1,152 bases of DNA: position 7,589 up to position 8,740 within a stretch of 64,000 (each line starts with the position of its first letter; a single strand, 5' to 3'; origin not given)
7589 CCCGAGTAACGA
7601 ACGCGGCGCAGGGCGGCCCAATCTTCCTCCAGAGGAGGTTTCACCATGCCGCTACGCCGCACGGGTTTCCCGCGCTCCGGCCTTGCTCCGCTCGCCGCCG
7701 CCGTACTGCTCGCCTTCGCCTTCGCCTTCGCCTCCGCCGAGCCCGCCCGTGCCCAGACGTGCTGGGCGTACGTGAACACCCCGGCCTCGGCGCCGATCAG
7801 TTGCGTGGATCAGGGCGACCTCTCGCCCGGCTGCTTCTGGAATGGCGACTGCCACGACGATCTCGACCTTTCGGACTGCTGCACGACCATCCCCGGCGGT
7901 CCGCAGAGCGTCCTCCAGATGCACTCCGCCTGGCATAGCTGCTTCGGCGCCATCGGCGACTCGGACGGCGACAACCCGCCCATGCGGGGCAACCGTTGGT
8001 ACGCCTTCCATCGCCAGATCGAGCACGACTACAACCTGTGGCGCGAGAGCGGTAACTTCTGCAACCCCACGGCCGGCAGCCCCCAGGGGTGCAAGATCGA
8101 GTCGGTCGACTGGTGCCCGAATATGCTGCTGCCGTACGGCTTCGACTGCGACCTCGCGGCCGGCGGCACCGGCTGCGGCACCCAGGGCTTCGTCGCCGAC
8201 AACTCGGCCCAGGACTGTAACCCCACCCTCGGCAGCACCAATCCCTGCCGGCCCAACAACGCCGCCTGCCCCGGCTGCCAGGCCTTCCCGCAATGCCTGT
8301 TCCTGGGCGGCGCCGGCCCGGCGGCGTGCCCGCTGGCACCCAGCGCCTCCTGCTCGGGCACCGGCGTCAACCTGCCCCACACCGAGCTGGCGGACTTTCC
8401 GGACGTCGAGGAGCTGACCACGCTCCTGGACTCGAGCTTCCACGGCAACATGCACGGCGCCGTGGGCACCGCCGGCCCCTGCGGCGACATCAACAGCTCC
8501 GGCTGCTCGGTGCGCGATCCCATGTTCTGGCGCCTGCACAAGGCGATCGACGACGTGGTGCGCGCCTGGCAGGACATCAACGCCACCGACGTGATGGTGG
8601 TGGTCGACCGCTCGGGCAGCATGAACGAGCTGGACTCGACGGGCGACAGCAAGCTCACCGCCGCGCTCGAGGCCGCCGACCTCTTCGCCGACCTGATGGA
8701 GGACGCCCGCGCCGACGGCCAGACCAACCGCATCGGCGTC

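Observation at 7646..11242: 1198-aa secreted protein fusing a tyrosinase-like type-3 copper domain to a VWA domain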

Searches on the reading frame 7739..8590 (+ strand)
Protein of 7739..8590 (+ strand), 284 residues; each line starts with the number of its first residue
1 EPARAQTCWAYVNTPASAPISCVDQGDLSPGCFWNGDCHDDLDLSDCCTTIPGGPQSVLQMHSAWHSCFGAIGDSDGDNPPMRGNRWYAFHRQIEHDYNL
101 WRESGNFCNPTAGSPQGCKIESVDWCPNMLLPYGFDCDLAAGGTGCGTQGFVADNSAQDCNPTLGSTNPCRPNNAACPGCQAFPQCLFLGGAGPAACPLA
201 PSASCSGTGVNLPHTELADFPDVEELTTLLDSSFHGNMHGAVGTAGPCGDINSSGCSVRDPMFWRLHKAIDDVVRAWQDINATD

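Call 14: search_solved_structures(query=A1, max_evalue=1, show_alignments=2)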
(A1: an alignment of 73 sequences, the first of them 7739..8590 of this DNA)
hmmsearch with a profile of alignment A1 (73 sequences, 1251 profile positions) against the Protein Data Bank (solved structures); distinct sequences matched with E-value up to 1: 32.
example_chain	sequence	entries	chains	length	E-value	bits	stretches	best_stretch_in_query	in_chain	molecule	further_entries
4rck_A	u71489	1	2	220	2.7e-06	28.6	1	291-494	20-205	Hypothetical membrane spanning protein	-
4cn8_A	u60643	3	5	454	1.4e-05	26.1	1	291-427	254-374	PROXIMAL THREAD MATRIX PROTEIN 1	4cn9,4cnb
6rur_J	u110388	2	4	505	2.5e-05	25.3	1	294-428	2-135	Complement factor B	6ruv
1q0p_A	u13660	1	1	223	2.9e-05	25.1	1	294-428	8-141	Complement factor B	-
8uin_J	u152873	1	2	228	4.1e-05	24.6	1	294-428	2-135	Complement factor B Bb fragment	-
7noz_F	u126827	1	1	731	4.3e-05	24.6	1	294-428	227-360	Complement factor B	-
2xwb_F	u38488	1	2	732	8.3e-05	23.6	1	294-428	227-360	COMPLEMENT FACTOR B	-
2xwj_I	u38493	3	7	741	8.5e-05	23.6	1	294-428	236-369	COMPLEMENT FACTOR B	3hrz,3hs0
6pyo_A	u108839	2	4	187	0.00015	22.8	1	292-450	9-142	cDNA FLJ56608, highly similar to Homo sapiens chloride channel, calcium activated, family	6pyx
9u62_B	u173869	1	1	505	0.00022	22.2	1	294-428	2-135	Complement factor B Bb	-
2win_I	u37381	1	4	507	0.00022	22.2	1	294-428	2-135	COMPLEMENT FACTOR B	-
11mg_D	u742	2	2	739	0.00037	21.4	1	294-428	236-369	Complement factor B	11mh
2ok5_A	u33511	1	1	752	0.00038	21.4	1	294-428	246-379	Complement factor B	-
8enu_D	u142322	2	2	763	0.00039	21.4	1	294-428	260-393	Complement factor B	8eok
7jtn_A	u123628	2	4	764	0.00039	21.4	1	294-428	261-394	Complement factor B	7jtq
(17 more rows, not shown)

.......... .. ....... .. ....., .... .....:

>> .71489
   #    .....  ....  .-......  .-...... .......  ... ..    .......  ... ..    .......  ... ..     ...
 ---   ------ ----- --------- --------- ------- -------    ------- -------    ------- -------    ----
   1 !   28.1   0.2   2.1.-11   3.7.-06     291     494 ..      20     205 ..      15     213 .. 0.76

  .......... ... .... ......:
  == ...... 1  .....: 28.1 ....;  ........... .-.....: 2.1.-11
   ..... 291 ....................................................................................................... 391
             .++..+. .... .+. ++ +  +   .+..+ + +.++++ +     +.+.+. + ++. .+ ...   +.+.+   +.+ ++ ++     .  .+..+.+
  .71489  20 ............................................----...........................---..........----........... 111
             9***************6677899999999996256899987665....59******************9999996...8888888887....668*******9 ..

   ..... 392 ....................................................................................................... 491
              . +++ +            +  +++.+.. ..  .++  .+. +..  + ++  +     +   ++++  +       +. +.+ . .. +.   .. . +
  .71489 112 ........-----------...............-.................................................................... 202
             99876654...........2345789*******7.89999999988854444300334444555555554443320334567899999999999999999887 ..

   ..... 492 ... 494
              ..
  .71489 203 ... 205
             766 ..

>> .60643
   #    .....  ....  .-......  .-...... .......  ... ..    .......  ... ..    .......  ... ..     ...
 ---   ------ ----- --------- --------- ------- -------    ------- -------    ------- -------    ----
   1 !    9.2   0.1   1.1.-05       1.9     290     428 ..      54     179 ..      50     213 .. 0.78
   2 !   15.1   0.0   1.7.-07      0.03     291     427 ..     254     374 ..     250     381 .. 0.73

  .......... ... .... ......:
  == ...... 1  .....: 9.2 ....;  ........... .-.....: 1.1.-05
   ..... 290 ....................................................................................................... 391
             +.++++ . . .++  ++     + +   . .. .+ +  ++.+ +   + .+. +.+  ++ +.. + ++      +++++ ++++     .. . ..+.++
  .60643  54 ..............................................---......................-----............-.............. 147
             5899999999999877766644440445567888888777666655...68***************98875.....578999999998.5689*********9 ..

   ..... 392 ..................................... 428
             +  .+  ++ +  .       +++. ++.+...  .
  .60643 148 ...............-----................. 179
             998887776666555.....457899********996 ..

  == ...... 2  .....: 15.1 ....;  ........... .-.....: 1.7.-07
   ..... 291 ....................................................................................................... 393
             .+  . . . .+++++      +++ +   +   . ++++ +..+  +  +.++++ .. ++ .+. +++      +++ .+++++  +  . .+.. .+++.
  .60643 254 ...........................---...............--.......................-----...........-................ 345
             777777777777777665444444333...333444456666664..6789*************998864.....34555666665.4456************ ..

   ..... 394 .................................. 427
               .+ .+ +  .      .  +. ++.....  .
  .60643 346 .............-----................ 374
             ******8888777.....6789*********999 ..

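Call 18: predict_structure(alignment_id=A1)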
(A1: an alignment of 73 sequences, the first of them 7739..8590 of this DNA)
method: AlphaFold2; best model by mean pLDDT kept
length: 284 residues; sequences in the alignment: 73
mean_pLDDT: 86.3   pTM: 0.85
mean pLDDT of the five models: 86.3, 85.6, 85.1, 83.5, 79.1
residues with pLDDT >= 90: 188; 70-90: 48; 50-70: 37; < 50: 11
segments of 3 or more residues with pLDDT < 50: 1-5
pLDDT, mean of each block of 10 residues (from residue 1): 54 91 96 96 96 94 95 93 93 91 72 61 94 79 60 55 68 92 96 94 94 97 96 94 88 89 93 95 83
secondary structure, 60 per line:
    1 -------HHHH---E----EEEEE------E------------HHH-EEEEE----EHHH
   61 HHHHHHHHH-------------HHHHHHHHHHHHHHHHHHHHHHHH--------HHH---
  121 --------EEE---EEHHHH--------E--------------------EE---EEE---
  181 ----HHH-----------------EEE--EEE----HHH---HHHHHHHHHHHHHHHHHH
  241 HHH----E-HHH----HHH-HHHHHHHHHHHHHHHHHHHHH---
elements in order: H8-11 E20-24 E48-52 H58-69 H83-106 E129-131 H137-140 E175-177 E205-207 E210-212 H223-243 H261-281

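Call 47: search_protein_representatives(protein=window:7739-8590:+)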
Query: 284 residues. Proteins with E-value up to 0.001 (for the whole library): 81; up to 1e-10: 40; up to 1e-30: 21. The best 81 are listed.
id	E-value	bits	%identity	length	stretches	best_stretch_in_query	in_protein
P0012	1.0e-89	317.5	70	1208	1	12-284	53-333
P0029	1.0e-80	287.9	59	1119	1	3-284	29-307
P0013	2.1e-76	273.8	59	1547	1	2-284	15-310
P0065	7.2e-65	235.9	56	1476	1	3-284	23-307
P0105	6.8e-61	222.8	54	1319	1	4-284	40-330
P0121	3.3e-60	220.6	49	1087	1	2-284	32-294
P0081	1.7e-59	218.2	54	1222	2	3-253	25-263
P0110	2.6e-56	207.8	54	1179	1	4-284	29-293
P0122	3.7e-54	200.7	58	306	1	16-263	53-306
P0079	7.2e-54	199.7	51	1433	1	5-284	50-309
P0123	8.2e-54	199.6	59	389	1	61-284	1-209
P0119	1.6e-47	178.9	49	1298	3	21-255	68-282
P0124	2.6e-47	178.2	49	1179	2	2-247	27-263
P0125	9.6e-44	166.5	51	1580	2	207-284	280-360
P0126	1.3e-42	162.8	56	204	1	3-202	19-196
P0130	1.8e-40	155.7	46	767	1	2-284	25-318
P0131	2.8e-40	155.1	45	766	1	3-279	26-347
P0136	1.6e-25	106.6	41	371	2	16-120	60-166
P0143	1.8e-19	86.7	38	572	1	16-244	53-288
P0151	6.6e-12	61.8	40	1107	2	47-284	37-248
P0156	1.0e-08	51.3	36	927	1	46-284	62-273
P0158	2.9e-08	49.9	35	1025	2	159-284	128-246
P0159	5.7e-08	48.9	27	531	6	51-99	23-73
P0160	2.4e-07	46.9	39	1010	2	233-284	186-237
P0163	5.6e-07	45.7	40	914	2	192-284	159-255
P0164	1.5e-06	44.2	34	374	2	212-281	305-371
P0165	3.7e-06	42.9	42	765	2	215-274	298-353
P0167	6.1e-06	42.2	36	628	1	57-273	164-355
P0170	1.6e-05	40.9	36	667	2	215-279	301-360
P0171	1.8e-05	40.7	32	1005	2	53-105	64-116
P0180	6.4e-05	38.9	31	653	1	57-273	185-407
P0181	7.9e-05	38.6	30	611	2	211-281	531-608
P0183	9.7e-05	38.3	39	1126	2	218-284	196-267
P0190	4.7e-04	36.0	34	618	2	205-274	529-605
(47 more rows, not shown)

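Call 48: search_protein_families(library=pfam, proteins=[P0130, P0131, P0143, P0151, P0156, P0158, P0160, P0163, P0171, P0183], max_evalue=0.001)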
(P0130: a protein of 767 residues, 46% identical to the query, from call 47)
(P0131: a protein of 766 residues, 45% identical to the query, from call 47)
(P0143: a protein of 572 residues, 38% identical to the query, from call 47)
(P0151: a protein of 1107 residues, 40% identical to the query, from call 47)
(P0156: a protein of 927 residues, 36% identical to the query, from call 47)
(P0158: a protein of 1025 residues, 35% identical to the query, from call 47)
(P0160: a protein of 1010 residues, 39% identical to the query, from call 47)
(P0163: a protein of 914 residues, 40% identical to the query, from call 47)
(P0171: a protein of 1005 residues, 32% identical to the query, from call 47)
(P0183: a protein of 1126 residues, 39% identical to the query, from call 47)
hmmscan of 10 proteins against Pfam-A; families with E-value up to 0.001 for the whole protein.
P0130 (767 aa): 1 family
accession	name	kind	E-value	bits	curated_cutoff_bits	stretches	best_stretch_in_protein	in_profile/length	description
PF13519.12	VWA_2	-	1.6e-05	25.9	27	1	319-378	1-47/107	von Willebrand factor type A domain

P0131 (766 aa): 3 families
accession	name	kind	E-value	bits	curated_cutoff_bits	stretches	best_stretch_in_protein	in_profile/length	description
PF13519.12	VWA_2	-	3.1e-16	60.4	27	1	355-468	3-107/107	von Willebrand factor type A domain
PF00092.34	VWA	-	1.9e-12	48.2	23.8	1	352-471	1-117/174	von Willebrand factor type A domain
PF00264.25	Tyrosinase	-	4.3e-06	27.7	22.6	1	296-347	171-213/214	Common central domain of tyrosinase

P0143 (572 aa): 0 families

P0151 (1107 aa): 2 families
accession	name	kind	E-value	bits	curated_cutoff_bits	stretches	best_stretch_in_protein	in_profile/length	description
PF13519.12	VWA_2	-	2.5e-09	38.2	27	1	249-384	1-106/107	von Willebrand factor type A domain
PF00092.34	VWA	-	0.00011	22.9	23.8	1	248-387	1-116/174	von Willebrand factor type A domain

P0156 (927 aa): 3 families
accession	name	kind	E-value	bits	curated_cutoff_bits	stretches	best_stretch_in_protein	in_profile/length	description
PF13519.12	VWA_2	-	9.6e-12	45.9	27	1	274-387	1-107/107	von Willebrand factor type A domain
PF00092.34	VWA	-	1.7e-10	41.9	23.8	1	273-451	1-166/174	von Willebrand factor type A domain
PF00264.25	Tyrosinase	-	4.3e-06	27.7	22.6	1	211-268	166-213/214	Common central domain of tyrosinase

P0158 (1025 aa): 3 families
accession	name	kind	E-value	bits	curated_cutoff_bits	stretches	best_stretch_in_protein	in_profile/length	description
PF00092.34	VWA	-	2.2e-11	44.8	23.8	1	246-437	1-155/174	von Willebrand factor type A domain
PF13519.12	VWA_2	-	7.4e-11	43.1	27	1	247-381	1-106/107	von Willebrand factor type A domain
PF13948.11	DUF4215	-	2.1e-05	25.1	27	1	965-994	19-47/47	Domain of unknown function (DUF4215)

P0160 (1010 aa): 3 families
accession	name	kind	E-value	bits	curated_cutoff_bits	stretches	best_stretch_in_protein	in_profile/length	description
PF13519.12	VWA_2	-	3.3e-13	50.6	27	1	238-352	1-106/107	von Willebrand factor type A domain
PF00092.34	VWA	-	2e-11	44.9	23.8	1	237-361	1-122/174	von Willebrand factor type A domain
PF00264.25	Tyrosinase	-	3.9e-09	37.6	22.6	1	176-232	167-213/214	Common central domain of tyrosinase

P0163 (914 aa): 3 families
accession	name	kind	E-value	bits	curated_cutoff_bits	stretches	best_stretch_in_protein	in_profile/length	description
PF00092.34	VWA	-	1.1e-09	39.2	23.8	1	255-437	1-161/174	von Willebrand factor type A domain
PF13519.12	VWA_2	-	1.2e-07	32.7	27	1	256-380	1-106/107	von Willebrand factor type A domain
PF00264.25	Tyrosinase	-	0.00011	23.1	22.6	1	189-249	157-212/214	Common central domain of tyrosinase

P0171 (1005 aa): 3 families
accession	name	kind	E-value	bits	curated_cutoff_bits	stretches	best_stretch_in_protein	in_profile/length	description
PF13519.12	VWA_2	-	2.3e-13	51.2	27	1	244-357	1-106/107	von Willebrand factor type A domain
PF00092.34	VWA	-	5.2e-11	43.5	23.8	1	243-400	1-154/174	von Willebrand factor type A domain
PF00264.25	Tyrosinase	-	6.4e-06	27.1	22.6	1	178-238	172-213/214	Common central domain of tyrosinase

P0183 (1126 aa): 2 families
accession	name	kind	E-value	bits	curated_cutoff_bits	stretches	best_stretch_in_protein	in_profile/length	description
PF13519.12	VWA_2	-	2.5e-11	44.6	27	1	268-384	1-107/107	von Willebrand factor type A domain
PF00092.34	VWA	-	3.2e-09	37.7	23.8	1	267-400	1-119/174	von Willebrand factor type A domain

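Call 56: search_solved_structures(query=A3, max_evalue=10, show_alignments=5)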
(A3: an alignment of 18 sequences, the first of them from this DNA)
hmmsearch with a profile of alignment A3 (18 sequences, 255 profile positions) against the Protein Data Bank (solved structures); distinct sequences matched with E-value up to 10: 18.
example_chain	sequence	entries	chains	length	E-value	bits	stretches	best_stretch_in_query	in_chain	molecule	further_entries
4yzw_A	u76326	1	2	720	0.0013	21.8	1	57-110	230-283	AGAP004976-PA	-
3hhs_B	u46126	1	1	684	0.018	18.1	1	226-252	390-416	Phenoloxidase subunit 1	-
3hhs_A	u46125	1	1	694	0.042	16.9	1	203-253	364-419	Phenoloxidase subunit 2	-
3wky_A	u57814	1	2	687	0.055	16.5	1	222-250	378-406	Prophenoloxidase b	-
8ji8_A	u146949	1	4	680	0.077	16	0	227-249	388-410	TK receptor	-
7xc8_A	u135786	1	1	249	0.12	15.4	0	217-240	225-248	Beta-expansin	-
6l8s_A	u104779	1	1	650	0.29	14.1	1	227-251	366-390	Hemocyanin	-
6l8s_B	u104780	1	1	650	0.33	14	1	227-251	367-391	Hemocyanin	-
6l8s_C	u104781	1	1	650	0.39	13.7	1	227-251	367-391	Hemocyanin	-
8jib_A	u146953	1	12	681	0.83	12.6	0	227-249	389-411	TK receptor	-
1hc1_A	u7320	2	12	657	1.1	12.3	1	227-251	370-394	ARTHROPODAN HEMOCYANIN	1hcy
3ixv_A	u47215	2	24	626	1.1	12.2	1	209-250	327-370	Hemocyanin AA6 chain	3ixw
2coq_A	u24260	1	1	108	1.2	12.1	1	118-167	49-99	new antigen receptor variable domain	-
7ciy_A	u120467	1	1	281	1.4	11.9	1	225-253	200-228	Tyrosinase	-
1ll1_A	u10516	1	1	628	3.4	10.6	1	225-253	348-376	METCYANIN II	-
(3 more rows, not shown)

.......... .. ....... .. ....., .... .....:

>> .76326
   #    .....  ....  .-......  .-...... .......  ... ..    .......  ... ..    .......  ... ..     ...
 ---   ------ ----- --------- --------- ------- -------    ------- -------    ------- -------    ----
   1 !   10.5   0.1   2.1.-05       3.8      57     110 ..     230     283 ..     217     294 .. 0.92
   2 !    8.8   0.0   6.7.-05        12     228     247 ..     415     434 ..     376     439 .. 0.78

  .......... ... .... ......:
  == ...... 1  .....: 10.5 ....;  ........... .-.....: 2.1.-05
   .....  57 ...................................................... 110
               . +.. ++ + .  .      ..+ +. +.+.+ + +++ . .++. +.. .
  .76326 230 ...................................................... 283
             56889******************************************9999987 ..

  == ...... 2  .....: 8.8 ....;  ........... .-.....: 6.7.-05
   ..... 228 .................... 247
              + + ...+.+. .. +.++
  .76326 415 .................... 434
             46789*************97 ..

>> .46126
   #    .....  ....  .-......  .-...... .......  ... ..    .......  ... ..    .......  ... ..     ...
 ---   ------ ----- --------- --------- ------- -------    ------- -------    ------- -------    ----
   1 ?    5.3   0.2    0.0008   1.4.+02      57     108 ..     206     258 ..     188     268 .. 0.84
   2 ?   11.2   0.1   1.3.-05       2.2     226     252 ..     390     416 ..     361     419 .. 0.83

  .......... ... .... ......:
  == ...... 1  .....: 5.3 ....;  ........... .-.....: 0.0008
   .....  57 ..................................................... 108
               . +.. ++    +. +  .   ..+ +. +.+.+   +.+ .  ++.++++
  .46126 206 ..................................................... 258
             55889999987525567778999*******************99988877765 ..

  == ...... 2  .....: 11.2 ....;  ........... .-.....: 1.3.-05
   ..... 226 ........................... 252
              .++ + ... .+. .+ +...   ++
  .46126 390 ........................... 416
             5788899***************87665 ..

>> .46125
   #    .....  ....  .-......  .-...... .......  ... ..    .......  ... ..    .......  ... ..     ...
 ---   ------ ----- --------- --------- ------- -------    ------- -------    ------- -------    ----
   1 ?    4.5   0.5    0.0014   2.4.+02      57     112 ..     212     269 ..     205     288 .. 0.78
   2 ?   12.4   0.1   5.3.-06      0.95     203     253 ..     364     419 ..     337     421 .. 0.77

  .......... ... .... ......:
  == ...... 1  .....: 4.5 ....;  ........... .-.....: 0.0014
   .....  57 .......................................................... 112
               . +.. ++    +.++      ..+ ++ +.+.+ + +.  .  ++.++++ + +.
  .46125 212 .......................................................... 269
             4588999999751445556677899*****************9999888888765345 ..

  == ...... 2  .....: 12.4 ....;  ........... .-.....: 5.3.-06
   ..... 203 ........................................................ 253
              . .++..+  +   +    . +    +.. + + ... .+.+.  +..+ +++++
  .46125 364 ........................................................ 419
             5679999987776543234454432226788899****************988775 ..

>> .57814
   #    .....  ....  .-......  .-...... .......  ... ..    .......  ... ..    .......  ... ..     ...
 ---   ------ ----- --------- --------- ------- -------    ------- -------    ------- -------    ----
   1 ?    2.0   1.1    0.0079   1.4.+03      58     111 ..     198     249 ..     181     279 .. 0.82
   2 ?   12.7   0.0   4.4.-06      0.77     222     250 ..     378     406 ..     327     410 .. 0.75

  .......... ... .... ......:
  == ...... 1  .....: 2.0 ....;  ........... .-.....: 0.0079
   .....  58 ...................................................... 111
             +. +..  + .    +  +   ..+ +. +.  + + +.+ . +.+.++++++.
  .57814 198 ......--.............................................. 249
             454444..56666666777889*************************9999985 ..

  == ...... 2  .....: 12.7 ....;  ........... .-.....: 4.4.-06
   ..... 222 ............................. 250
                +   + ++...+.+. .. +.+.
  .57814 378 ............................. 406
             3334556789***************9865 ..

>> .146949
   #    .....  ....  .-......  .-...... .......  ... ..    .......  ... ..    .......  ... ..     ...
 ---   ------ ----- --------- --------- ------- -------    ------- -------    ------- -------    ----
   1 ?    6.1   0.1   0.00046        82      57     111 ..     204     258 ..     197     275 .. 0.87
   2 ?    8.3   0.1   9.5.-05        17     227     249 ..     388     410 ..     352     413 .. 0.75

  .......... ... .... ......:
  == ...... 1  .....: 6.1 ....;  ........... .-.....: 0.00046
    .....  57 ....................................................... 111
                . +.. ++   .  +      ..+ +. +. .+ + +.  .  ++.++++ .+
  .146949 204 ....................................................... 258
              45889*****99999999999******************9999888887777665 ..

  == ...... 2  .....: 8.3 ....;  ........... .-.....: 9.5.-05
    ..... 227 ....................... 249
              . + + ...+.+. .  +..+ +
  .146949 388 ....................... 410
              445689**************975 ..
